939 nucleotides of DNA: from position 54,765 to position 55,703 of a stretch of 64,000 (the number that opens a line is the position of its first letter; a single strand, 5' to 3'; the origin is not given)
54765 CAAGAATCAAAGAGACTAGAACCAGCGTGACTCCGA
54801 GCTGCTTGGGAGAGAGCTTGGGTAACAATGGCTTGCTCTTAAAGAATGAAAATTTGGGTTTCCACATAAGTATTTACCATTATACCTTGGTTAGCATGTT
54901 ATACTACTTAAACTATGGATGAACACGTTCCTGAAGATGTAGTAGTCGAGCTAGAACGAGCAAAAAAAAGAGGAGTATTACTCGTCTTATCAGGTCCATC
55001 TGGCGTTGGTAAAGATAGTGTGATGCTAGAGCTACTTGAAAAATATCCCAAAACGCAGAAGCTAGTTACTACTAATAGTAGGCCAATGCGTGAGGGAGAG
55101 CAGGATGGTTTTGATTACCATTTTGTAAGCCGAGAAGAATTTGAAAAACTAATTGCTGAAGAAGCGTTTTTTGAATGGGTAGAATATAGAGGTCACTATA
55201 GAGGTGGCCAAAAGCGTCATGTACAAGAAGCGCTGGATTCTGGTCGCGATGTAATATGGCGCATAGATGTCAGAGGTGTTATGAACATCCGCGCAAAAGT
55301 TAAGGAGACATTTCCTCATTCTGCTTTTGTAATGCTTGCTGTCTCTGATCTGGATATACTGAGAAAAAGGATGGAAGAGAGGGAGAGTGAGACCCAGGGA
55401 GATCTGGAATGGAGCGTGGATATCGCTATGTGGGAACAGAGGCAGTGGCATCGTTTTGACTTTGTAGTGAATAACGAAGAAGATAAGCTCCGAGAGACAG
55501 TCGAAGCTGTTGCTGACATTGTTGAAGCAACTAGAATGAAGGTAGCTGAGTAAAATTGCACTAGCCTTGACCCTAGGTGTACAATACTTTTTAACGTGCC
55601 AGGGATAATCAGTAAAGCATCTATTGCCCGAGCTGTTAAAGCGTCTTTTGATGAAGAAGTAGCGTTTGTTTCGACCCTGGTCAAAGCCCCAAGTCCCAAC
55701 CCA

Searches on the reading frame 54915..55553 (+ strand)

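Call 34: search_protein_families(library=pfam, proteins=[window:54915-55553:+], max_evalue=0.01)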
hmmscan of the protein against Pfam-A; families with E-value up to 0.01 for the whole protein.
window:54915-55553:+ (212 aa): 4 families
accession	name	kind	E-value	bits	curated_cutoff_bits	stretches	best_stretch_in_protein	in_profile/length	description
PF00625.27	Guanylate_kin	-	7.3e-32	111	25.2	1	22-205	4-181/182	Guanylate kinase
PF03215.21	Rad17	-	0.0026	18.2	23.8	1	13-63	40-87/186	Rad17 P-loop domain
PF13671.12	AAA_33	-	0.0076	17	27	0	22-159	1-121/143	AAA domain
PF13238.12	AAA_18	-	0.0095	16.8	29.4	0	24-161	2-116/128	AAA domain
